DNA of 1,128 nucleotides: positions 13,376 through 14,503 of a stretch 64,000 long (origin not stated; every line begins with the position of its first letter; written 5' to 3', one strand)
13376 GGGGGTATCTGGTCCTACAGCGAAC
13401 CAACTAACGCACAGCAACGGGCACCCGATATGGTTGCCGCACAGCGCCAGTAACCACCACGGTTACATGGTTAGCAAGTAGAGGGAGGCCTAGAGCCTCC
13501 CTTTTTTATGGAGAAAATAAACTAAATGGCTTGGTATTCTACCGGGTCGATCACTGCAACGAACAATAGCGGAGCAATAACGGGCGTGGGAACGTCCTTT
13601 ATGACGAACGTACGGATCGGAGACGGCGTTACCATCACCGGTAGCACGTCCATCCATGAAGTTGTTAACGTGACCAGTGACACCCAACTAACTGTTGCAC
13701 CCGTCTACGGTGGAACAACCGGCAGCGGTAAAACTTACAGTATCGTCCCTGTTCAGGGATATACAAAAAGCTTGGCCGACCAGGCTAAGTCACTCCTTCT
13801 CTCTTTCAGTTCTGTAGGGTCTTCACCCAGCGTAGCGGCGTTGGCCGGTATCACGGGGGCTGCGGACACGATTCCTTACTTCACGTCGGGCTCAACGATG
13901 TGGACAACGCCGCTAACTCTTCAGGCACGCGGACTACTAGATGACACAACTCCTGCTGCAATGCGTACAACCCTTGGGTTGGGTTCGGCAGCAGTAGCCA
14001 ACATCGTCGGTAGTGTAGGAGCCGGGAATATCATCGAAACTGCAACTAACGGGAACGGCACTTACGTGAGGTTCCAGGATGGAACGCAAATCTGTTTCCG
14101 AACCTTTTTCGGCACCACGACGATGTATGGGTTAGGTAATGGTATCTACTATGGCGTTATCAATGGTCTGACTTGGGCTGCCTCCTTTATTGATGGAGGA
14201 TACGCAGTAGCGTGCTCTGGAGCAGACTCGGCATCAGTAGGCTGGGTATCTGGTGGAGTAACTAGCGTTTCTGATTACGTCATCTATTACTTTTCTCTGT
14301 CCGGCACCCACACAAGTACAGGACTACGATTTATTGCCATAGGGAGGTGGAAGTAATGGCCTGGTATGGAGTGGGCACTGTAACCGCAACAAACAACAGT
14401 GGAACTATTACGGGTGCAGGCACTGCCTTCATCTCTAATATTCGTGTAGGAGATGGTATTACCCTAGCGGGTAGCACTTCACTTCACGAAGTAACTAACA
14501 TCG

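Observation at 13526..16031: Three tandem side-tail-fibre paralogues joined by TAATG stop/start overlaps, conserved N-termini and divergent C-terminal tips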

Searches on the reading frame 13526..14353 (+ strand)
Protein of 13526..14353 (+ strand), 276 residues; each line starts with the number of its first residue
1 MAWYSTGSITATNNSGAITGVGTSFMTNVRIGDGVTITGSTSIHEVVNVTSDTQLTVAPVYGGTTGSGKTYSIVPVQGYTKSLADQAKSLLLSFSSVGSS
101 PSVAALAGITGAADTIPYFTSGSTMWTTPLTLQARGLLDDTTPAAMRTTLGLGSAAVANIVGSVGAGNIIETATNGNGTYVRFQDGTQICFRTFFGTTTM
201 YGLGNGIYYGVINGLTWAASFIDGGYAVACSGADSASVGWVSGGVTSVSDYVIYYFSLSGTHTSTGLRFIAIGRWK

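Call 4: search_protein_families(library=pfam, proteins=[window:13526-14353:+], max_evalue=1)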
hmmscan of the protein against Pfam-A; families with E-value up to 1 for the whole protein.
window:13526-14353:+ (276 aa): 0 families

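Call 5: search_protein_families(library=phrogs, proteins=[window:13526-14353:+], max_evalue=0.01)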
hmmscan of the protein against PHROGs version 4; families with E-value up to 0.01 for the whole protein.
window:13526-14353:+ (276 aa): 17 families
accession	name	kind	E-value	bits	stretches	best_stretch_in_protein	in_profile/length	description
phrog_2712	-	tail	3.1e-47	162.4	1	1-276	377-699/700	tail fiber protein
phrog_1980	-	tail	1.2e-19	72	1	1-85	1-92/449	tail fiber protein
phrog_38424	-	unknown function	3.2e-19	70.1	1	1-134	1-127/488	-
phrog_34307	-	unknown function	4.7e-19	69.6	1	1-153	1-153/407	-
phrog_24607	-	tail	7.7e-15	55.4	1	4-163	5-164/674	tail protein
phrog_17834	-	unknown function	6.7e-11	42.8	1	4-78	7-83/458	-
phrog_36707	-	tail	1.1e-10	42.7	1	99-266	115-275/288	tail fiber protein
phrog_2282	-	tail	5.5e-07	30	1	99-168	156-228/547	tail fiber protein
phrog_12714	-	unknown function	1.1e-06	28.5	1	1-75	3-81/568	-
phrog_28473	-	tail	4.2e-06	27.1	1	3-182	10-216/367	tail fiber protein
phrog_14458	-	tail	0.0001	22.7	1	149-261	140-249/281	tail fiber protein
phrog_6129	-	unknown function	0.00026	21.7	1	3-74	2-75/277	-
phrog_2631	-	tail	0.00075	19.2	1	104-178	427-497/644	tail fiber protein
phrog_9922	-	tail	0.001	19.5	1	5-74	2-72/199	minor tail protein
phrog_11303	-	tail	0.0026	18.7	1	103-159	97-153/231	tail fiber protein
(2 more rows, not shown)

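Call 8: search_dna_similar(query=window:13526-14353:+, collection=phages, mode=protein, max_rows=40)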
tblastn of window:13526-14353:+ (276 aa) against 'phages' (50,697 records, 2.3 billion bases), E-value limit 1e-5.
Records with a match: 78; places in all: 78; records where one place covers at least 80% of the query: 0.
Best place of each record, by identity: <60% 78.
By first word of the organism name: Pseudomonas 76; Bacteriophage 1; phage 1.
By host as written in the record: Pseudomonas aeruginosa 39; - 8; Pseudomonas sp. 2; Pseudomonas aeruginosa P9W 2; Pseudomonas aeruginosa YMC11/02/R656 2; Pseudomonas putida PpG1 2; Pseudomonas aeruginosa ST773 (NDM-1-producing) 2; Pseudomonas aeruginosa PACL 2; and 14 more.
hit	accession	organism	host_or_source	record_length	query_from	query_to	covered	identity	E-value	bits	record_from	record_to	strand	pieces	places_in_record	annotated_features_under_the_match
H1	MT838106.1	Bacteriophage sp.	human fecal samples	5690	1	192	70%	37.9%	4e-23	103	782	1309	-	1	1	record has no annotation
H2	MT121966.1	Pseudomonas phage SC_8_H2H8_2017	Pseudomonas sp.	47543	2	200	72%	33.2%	1e-15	82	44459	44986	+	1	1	none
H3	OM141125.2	Pseudomonas phage PP9W2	Pseudomonas aeruginosa P9W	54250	1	191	69%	33.8%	2e-15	82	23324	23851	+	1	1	hypothetical protein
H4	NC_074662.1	Pseudomonas phage PP9W2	Pseudomonas aeruginosa P9W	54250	1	191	69%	33.8%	2e-15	82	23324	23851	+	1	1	hypothetical protein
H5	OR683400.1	Pseudomonas phage Alize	Pseudomonas aeruginosa F002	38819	1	191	69%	33.8%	2e-15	82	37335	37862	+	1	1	hypothetical protein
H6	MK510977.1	Pseudomonas phage vB_Pae_CF183a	Pseudomonas aeruginosa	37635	1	190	69%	34.0%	4e-15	81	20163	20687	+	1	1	hypothetical protein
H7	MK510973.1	Pseudomonas phage vB_Pae_CF127a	Pseudomonas aeruginosa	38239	1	190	69%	34.0%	4e-15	81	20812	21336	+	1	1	hypothetical protein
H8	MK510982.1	Pseudomonas phage vB_Pae_BR161c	Pseudomonas aeruginosa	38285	1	190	69%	34.0%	4e-15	81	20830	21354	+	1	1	hypothetical protein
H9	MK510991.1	Pseudomonas phage vB_Pae_BR141a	Pseudomonas aeruginosa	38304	1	190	69%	34.0%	4e-15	81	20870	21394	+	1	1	hypothetical protein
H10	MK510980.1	Pseudomonas phage vB_Pae_BR123a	Pseudomonas aeruginosa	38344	1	190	69%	34.0%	4e-15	81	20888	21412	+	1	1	hypothetical protein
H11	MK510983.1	Pseudomonas phage vB_Pae_BR178a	Pseudomonas aeruginosa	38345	1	190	69%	34.0%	4e-15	81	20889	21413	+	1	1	hypothetical protein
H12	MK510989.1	Pseudomonas phage vB_Pae_BR322a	Pseudomonas aeruginosa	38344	1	190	69%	34.0%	4e-15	81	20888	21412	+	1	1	hypothetical protein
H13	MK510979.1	Pseudomonas phage vB_Pae_BR52a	Pseudomonas aeruginosa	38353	1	190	69%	34.0%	4e-15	81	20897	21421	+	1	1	hypothetical protein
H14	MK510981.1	Pseudomonas phage vB_Pae_BR143a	Pseudomonas aeruginosa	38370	1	190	69%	34.0%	4e-15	81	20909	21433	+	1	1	hypothetical protein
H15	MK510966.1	Pseudomonas phage vB_Pae_CF53a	Pseudomonas aeruginosa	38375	1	190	69%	34.0%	4e-15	81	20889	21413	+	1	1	hypothetical protein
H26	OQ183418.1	Pseudomonas phage vB_PpS_SYP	Pseudomonas plecoglossicida XSDHY-P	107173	1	88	32%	45.5%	4e-9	63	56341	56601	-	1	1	hypothetical protein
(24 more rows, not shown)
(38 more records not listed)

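Call 11: find_homologous_proteins(query=A1, max_evalue=0.00001)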
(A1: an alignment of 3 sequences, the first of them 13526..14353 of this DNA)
Query A1 (3 sequences) (276 aa, profile of the alignment): 242 proteins with E <= 0.00001 among 8000 candidates; the best 120 are listed.
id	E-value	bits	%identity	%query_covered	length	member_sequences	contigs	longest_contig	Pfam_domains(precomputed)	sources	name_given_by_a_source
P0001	7.7e-139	480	49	99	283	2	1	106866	PF21882.3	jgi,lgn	jgi:hypothetical protein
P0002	5.7e-133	461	49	100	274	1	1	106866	-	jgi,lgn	jgi:hypothetical protein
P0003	2.7e-127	442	100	91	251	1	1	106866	-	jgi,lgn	jgi:hypothetical protein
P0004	5.2e-126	438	48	100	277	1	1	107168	-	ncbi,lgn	ncbi:hypothetical protein D3C72_183750 [compost metagenome]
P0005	8.4e-122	424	49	100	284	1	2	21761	PF21882.3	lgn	-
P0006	3.9e-117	409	68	67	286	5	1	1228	-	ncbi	ncbi:hypothetical protein D3C73_965400 [compost metagenome]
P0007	3.1e-108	379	52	100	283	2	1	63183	-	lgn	-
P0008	2.3e-105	370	64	67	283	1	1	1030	-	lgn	-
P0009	1.3e-99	351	61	70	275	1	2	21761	-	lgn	-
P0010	5.9e-97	342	59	100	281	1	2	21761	-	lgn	-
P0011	6.2e-97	342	74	70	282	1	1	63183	-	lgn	-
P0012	1.4e-96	341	55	100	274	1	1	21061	-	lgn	-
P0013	7.6e-95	336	67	76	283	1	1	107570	-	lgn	-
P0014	1.2e-94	335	52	100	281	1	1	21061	-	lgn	-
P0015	3.5e-94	333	53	100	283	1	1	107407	-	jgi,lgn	jgi:hypothetical protein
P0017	6.8e-88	313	50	81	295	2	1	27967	-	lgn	-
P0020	1.4e-76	276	69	55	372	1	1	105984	-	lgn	-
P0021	6.6e-76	273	72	45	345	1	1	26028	-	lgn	-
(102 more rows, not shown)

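Call 12: find_related_loci(query=A1, collection=viral_contigs, flank=10000)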
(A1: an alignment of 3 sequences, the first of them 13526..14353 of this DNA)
Query A1 (276 aa) in viral_contigs; peptide patterns used: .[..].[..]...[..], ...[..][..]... (x = any residue, [..] = any of these).
37 stretches matched a pattern; 5 encode a relative of the query (tblastn E <= 1e-3); 5 distinct loci.
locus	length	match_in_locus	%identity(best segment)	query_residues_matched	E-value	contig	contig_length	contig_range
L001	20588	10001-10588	74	1-190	1e-86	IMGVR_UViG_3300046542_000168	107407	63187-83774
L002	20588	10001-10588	65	1-190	6e-78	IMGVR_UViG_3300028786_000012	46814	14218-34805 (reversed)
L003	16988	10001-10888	55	3-193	2e-30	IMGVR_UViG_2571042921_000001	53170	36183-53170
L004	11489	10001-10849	55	1-190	5e-26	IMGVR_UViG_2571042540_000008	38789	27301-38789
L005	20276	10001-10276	57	3-94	2e-31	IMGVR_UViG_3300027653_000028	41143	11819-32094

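Call 15: find_encoding_contigs(protein=P0004, flank=10000, max_places=2)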
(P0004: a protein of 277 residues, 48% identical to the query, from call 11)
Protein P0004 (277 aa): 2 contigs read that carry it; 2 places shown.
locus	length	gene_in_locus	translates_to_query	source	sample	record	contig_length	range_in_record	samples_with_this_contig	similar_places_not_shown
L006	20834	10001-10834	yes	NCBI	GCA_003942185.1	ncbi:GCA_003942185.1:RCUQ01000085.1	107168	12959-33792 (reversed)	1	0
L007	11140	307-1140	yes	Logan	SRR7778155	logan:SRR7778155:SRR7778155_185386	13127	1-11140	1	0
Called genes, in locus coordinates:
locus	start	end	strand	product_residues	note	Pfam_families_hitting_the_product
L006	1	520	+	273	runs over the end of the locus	PF14464:Prok-JAB, PF00877:NLPC_P60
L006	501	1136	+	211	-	-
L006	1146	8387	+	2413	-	PF24801:FNIII-A_GpJ, PF13550:Phage-tail_3, PF02018:CBM_4_9 (faint), PF09327:Phage_Tail_Tip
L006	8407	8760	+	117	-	-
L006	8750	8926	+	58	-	-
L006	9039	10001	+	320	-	-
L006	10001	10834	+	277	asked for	-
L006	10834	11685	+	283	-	-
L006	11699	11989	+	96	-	-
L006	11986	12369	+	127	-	PF14301:DUF4376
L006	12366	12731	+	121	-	PF07087:DUF1353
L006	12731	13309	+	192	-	-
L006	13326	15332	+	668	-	-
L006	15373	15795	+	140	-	PF07486:Hydrolase_2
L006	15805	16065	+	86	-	PF25612:DUF7940 (weak)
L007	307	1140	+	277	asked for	-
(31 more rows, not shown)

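Call 16: find_encoding_contigs(protein=P0013, flank=10000, max_places=2)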
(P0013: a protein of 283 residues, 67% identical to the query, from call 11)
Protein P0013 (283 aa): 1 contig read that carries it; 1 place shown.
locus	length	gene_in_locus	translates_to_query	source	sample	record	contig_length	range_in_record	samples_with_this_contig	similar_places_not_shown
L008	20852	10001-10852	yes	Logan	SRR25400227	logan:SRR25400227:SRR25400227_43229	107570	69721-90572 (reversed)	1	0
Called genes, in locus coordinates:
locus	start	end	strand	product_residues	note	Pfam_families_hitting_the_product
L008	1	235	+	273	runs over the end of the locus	PF14464:Prok-JAB, PF00877:NLPC_P60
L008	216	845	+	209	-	-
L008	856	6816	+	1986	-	PF24801:FNIII-A_GpJ, PF09327:Phage_Tail_Tip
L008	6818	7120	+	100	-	-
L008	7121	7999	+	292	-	-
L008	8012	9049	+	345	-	-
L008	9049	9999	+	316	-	-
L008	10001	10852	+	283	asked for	-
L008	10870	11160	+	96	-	-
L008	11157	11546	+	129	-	PF14301:DUF4376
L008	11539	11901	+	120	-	PF07087:DUF1353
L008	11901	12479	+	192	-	-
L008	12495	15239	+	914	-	-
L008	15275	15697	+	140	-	PF07486:Hydrolase_2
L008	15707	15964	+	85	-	PF25612:DUF7940 (weak)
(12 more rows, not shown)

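Call 17: find_encoding_contigs(protein=P0020, flank=10000, max_places=2)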
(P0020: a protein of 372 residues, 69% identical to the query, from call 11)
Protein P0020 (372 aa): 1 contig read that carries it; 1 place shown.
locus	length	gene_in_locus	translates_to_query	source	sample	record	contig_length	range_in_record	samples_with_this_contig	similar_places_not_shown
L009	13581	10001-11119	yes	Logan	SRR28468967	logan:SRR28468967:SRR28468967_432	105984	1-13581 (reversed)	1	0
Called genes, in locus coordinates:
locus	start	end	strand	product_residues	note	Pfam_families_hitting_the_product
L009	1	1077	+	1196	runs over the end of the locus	PF06791:TMP_2, PF09718:Tape_meas_lam_C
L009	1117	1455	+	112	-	PF05939:Phage_min_tail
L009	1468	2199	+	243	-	PF05100:Phage_tail_L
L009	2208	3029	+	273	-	PF14464:Prok-JAB, PF00877:NLPC_P60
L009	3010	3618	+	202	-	-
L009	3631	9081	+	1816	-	PF24801:FNIII-A_GpJ, PF13550:Phage-tail_3, PF04102:SlyX (faint), PF09327:Phage_Tail_Tip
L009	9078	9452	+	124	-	-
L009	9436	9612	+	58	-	-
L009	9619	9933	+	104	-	-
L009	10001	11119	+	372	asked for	-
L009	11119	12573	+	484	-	PF13884:Peptidase_S74 (faint)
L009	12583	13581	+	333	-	?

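Call 20: search_solved_structures(query=window:13526-14353:+, max_evalue=10, show_alignments=1)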
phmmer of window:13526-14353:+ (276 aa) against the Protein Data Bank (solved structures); distinct sequences matched with E-value up to 10: 5.
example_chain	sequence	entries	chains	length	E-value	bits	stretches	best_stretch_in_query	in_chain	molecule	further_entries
25ve_A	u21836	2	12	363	8.9e-20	74.6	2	1-95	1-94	F2-pyocin side fiber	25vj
23gd_B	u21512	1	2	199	0.00018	24.4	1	5-75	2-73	Distal tail protein gp20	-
8q2c_B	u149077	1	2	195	0.19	14.5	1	68-149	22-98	Intermembrane transport lipoprotein PqiC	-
8q2d_A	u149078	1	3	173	0.33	13.7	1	70-149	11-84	Intermembrane transport lipoprotein PqiC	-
6mnt_A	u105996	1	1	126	0.54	13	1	13-77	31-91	Putative coat protein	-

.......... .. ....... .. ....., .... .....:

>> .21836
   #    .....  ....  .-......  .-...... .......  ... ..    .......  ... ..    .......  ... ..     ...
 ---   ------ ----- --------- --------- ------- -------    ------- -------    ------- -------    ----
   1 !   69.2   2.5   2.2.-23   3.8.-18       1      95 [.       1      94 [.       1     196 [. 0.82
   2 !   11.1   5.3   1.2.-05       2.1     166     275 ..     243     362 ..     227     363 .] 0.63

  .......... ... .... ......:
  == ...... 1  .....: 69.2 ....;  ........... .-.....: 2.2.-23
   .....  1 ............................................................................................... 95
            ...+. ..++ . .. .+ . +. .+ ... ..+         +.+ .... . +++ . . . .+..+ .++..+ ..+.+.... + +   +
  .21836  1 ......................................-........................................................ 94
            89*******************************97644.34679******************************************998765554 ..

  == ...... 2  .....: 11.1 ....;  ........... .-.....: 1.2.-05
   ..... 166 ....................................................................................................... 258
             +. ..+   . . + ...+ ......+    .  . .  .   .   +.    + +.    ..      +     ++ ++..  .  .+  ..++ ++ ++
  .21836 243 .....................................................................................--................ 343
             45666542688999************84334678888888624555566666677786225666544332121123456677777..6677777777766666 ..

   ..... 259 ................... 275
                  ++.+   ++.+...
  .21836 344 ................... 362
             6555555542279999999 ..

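Call 22: find_encoding_contigs(protein=P0007, flank=10000, max_places=1)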
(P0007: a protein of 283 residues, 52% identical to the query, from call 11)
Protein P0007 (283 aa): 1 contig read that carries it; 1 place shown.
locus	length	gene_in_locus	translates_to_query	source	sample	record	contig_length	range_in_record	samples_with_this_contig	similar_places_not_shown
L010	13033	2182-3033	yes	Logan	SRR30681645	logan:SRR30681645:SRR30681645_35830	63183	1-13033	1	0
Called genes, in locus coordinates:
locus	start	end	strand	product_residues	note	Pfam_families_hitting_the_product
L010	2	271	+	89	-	?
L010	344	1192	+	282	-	-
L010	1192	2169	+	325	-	-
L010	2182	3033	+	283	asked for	-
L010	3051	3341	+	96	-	-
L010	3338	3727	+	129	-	PF14301:DUF4376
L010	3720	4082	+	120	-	PF07087:DUF1353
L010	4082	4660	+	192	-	-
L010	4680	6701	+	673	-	-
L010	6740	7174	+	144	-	PF07486:Hydrolase_2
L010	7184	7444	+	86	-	PF25612:DUF7940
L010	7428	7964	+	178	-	-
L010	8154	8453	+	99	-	-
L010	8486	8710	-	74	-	-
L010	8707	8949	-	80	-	-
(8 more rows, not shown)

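Call 23: find_encoding_contigs(protein=P0005, flank=10000, max_places=1)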
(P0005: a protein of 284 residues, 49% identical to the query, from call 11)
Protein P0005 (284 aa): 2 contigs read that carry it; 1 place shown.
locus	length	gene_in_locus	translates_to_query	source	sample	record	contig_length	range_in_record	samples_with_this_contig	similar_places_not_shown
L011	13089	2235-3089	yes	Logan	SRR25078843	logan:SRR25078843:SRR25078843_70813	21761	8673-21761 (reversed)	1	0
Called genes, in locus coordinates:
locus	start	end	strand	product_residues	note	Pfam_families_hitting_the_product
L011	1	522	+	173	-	?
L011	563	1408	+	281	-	-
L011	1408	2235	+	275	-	-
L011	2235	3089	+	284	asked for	PF21882:Gp53-like_C (weak)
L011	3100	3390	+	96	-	-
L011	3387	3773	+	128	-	PF14301:DUF4376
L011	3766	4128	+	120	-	PF07087:DUF1353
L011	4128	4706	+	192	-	-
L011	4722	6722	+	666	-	-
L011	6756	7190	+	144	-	PF07486:Hydrolase_2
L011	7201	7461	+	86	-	PF25612:DUF7940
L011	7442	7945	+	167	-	-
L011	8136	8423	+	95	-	-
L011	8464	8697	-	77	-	-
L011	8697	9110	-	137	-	-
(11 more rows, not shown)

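Call 24: find_encoding_contigs(protein=P0012, flank=10000, max_places=1)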
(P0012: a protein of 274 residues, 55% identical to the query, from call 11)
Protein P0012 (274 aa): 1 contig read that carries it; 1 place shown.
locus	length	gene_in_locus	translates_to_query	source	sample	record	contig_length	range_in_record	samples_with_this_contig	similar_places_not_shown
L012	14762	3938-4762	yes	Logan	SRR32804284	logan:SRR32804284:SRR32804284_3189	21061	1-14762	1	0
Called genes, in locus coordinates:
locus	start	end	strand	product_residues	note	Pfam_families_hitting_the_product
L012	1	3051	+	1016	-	?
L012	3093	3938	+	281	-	-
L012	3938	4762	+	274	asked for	-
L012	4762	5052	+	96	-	-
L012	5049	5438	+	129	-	PF14301:DUF4376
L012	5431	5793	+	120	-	PF07087:DUF1353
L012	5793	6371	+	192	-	-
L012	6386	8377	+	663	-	-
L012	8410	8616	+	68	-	-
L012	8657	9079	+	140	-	PF07486:Hydrolase_2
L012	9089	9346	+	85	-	PF25612:DUF7940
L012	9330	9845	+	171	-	-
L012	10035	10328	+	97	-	-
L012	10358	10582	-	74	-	-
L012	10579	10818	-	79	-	-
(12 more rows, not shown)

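Call 25: find_encoding_contigs(protein=P0021, flank=10000, max_places=1)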
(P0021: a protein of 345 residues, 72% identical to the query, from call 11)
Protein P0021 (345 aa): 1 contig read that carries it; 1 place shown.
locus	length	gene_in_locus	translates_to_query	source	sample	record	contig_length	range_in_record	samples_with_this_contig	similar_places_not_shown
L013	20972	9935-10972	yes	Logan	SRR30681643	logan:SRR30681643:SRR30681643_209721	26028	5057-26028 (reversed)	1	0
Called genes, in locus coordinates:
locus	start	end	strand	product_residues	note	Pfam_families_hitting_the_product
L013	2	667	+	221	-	?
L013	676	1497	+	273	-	PF14464:Prok-JAB, PF00877:NLPC_P60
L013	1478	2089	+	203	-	-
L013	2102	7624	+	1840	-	PF24801:FNIII-A_GpJ, PF13550:Phage-tail_3, PF09327:Phage_Tail_Tip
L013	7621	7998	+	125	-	-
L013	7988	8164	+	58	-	-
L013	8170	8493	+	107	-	-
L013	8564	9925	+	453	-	-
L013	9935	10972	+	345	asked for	-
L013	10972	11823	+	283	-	-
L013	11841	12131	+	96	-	-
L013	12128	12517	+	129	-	PF14301:DUF4376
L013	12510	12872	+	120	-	PF07087:DUF1353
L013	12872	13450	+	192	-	-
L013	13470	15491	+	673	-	-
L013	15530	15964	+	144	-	PF07486:Hydrolase_2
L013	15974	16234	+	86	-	PF25612:DUF7940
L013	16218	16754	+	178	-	-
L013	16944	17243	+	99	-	-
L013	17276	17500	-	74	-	-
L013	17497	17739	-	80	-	-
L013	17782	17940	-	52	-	-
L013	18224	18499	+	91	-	-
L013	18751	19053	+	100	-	-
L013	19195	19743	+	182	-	-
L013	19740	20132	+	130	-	-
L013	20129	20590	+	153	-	-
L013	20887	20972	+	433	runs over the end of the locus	PF01145:Band_7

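Call 26: find_encoding_contigs(protein=P0017, flank=10000, max_places=1)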
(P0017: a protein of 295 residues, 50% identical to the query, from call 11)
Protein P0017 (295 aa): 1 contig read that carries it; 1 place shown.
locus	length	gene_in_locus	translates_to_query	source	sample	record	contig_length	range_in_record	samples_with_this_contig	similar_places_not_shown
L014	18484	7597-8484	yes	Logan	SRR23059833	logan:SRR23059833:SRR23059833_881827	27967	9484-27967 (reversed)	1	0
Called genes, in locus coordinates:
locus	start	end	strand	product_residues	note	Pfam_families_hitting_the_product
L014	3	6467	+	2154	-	?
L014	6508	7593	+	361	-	-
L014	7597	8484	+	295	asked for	-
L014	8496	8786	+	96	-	-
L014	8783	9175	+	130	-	PF14301:DUF4376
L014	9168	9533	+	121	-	PF07087:DUF1353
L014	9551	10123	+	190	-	PF00959:Phage_lysozyme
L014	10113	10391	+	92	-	-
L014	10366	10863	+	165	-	-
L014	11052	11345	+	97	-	-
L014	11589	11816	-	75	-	-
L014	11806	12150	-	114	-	-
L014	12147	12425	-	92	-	-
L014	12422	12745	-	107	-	-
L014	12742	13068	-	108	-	-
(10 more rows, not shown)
